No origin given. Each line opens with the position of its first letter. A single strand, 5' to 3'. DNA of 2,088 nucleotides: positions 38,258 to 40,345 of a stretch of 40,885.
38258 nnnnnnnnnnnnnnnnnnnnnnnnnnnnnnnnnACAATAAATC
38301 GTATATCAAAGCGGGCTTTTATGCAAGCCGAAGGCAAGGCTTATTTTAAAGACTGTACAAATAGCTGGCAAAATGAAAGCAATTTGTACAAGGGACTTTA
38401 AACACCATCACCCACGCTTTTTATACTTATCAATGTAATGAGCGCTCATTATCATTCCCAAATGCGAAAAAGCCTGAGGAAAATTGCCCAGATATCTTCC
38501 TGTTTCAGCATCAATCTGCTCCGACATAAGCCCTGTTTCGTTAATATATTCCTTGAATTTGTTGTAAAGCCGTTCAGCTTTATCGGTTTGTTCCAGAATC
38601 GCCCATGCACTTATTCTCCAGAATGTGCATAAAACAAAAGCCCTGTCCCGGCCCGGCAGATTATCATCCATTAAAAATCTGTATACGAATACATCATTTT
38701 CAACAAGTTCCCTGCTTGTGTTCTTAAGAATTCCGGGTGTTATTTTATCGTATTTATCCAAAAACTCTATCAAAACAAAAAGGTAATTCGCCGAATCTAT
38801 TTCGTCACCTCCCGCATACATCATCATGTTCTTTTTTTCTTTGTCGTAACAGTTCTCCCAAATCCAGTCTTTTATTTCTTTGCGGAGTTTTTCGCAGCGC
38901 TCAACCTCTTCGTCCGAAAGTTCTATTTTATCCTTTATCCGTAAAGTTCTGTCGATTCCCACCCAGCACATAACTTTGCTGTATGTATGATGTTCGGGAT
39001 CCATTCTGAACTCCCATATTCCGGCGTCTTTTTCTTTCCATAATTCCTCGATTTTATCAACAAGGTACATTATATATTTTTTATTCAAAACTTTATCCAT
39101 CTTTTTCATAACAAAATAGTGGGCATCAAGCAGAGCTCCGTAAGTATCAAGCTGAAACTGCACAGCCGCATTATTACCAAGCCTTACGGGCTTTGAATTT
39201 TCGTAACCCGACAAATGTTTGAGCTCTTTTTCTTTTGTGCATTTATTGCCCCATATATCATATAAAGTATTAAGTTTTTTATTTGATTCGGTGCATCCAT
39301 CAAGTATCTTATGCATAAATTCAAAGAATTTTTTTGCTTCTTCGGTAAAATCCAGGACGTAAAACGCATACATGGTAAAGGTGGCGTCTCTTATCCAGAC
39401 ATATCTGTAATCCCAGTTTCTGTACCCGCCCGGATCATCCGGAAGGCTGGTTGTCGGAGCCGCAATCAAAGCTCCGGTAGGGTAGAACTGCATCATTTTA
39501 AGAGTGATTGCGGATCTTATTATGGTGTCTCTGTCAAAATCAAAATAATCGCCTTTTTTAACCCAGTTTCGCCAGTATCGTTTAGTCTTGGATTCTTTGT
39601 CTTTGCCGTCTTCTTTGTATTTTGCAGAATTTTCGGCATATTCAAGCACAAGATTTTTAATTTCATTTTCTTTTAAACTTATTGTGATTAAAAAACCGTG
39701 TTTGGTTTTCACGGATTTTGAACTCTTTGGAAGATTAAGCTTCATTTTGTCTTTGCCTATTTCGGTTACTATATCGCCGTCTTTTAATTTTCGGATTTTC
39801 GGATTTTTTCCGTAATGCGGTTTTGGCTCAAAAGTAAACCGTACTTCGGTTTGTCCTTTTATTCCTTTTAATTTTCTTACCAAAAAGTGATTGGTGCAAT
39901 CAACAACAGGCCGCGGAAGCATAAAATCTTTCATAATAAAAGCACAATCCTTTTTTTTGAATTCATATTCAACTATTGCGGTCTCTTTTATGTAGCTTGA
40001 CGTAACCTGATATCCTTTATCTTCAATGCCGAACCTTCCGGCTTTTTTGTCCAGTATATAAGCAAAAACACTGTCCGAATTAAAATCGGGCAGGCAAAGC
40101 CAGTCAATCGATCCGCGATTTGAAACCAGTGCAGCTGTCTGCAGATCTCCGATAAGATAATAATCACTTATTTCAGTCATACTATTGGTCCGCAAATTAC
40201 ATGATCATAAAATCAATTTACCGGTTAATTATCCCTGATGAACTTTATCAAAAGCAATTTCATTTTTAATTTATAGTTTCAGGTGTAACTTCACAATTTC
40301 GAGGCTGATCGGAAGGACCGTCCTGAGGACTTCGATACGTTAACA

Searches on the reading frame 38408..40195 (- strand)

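Call 52: search_protein_families(library=pfam, proteins=[window:38408-40195:-], max_evalue=0.001)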
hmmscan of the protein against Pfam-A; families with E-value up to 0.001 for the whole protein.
window:38408-40195:- (595 aa): 2 families
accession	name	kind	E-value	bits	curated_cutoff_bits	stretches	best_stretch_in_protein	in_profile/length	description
PF00723.27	Glyco_hydro_15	-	7.4e-55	187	22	1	222-583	4-424/427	Glycosyl hydrolases family 15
PF19291.4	TREH_N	-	2.7e-13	50.1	23.1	1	5-199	11-199/211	Trehalase-like, N-terminal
